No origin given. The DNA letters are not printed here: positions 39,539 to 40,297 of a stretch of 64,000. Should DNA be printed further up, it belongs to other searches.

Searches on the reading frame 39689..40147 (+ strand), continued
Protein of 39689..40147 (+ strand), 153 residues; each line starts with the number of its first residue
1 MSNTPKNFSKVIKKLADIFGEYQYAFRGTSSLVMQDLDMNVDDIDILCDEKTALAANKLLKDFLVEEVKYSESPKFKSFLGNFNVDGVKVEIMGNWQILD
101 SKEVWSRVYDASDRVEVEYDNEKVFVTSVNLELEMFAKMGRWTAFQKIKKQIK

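Call 63: search_protein_families(library=pfam, proteins=[L027:2-994:+, L028:2-352:+, L028:813-1079:+], max_evalue=0.001)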
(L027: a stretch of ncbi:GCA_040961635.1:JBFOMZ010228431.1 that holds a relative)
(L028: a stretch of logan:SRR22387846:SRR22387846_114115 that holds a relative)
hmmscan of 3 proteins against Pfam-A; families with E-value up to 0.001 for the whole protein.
L027:2-994:+ (331 aa): 3 families
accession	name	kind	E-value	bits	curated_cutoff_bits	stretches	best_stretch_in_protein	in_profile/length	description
PF01434.24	Peptidase_M41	-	3.7e-64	216.6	29.9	1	143-329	2-190/191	Peptidase family M41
PF17862.7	AAA_lid_3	-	9.9e-15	54.2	27.2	1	85-129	1-45/45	AAA+ lid domain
PF00004.35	AAA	-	1.8e-13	51.5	21.2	1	8-63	76-131/131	ATPase family associated with various cellular activities (AAA)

L028:2-352:+ (117 aa): 1 family
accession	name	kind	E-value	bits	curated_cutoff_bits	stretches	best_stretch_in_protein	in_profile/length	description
PF01434.24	Peptidase_M41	-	1.9e-32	113.1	29.9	1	1-111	78-190/191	Peptidase family M41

L028:813-1079:+ (89 aa): 1 family
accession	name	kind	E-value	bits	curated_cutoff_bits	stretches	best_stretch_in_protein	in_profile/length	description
PF02739.22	5_3_exonuc_N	-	7.2e-26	91.3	34.3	1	3-89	1-86/164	5'-3' exonuclease, N-terminal resolvase-like domain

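Call 64: search_protein_families(library=padloc, proteins=[window:39689-40147:+], max_evalue=0.01)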
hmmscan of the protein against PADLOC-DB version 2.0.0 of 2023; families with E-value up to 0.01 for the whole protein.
window:39689-40147:+ (153 aa): 0 families

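Call 68: find_encoding_contigs(protein=P0129, flank=3000, max_places=2)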
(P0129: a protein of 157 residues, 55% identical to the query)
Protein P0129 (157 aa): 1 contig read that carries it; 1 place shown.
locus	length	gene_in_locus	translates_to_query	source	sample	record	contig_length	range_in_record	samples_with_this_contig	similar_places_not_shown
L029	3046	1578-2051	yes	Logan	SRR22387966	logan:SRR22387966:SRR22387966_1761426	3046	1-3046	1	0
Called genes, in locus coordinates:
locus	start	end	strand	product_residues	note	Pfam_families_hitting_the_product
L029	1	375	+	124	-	?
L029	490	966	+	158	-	PF00164:Ribosom_S12_S23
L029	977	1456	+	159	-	PF00177:Ribosomal_S7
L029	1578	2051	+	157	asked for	-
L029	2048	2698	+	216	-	-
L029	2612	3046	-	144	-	?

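Call 74: find_homologous_proteins(query=A4, max_evalue=1e-10)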
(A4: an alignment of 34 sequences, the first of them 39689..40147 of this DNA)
Query A4 (34 sequences) (153 aa, profile of the alignment): 188 proteins with E <= 1e-10 among 2245 candidates; the best 120 are listed.
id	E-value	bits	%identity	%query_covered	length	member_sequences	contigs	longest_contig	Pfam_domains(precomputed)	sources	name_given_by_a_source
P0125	6.9e-74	265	59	100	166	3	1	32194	-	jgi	-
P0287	9.7e-73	261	59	99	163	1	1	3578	PF10706.16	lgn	-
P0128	4.8e-72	259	56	99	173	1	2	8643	-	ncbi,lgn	-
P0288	5.6e-72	259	55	99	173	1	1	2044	-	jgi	jgi:hypothetical protein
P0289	1.0e-71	258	53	97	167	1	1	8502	-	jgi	-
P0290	1.2e-71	258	53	98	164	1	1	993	-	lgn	-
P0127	4.1e-71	256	55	100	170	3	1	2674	PF10706.16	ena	-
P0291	4.4e-71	256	56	100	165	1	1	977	PF10706.16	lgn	-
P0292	6.6e-71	255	56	100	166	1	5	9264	-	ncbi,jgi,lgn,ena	-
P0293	7.4e-71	255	58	100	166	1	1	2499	-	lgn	-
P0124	1.0e-70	255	58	100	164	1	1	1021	-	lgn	-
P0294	1.9e-70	254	52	99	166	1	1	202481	PF10706.16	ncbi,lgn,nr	ncbi:hypothetical protein JW766_06085 [Candidatus Dojkabacteria bacterium]|nr:hypothetical protein [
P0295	2.2e-70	254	58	99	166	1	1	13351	-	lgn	-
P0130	2.9e-70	253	56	97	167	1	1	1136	-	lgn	-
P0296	3.3e-70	253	54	100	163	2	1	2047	-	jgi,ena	-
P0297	5.0e-70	253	57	99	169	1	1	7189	PF10706.16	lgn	-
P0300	7.3e-70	252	54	96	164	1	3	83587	PF10706.16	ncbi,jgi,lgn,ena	-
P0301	1.2e-69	251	56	97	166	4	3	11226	PF10706.16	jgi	-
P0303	3.7e-69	250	55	96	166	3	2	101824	PF10706.16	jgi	-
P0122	3.7e-69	250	67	98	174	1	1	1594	-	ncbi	-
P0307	1.9e-68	247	54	100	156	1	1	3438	PF10706.16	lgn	-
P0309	2.1e-68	247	56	97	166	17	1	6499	PF10706.16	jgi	-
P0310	2.5e-68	247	56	97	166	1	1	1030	PF10706.16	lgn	-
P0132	4.1e-68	246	53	99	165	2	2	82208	-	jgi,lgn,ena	-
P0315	4.7e-68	246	57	99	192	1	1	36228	PF10706.16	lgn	-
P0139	8.8e-68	245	56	100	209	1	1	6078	-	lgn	-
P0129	2.9e-67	244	55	100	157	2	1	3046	-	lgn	-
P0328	5.1e-67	243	53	97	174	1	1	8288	PF10706.16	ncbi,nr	ncbi:MAG: hypothetical protein Q8N98_01280 [bacterium]|nr:hypothetical protein [bacterium]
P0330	1.6e-66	241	51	99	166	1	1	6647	PF10706.16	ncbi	-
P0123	5.6e-66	239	63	100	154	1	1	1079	-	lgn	-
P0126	1.1e-65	239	56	99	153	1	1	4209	-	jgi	jgi:hypothetical protein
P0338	1.8e-65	238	53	99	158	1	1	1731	PF10706.16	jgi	jgi:hypothetical protein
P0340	2.5e-65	237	49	99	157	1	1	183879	PF10706.16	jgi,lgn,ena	-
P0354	1.7e-63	231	50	100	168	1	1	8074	PF10706.16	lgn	-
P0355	1.8e-63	231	49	99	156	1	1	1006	PF10706.16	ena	-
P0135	4.1e-63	230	53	85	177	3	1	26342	-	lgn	-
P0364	4.7e-63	230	50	95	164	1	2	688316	PF10706.16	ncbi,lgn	-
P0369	1.7e-62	228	48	100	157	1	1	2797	PF10706.16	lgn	-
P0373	3.3e-62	227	42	100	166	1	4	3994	PF10706.16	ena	-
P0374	4.1e-62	227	50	97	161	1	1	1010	PF10706.16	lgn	-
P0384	3.2e-61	224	47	97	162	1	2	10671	PF10706.16,PF14091.13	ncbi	-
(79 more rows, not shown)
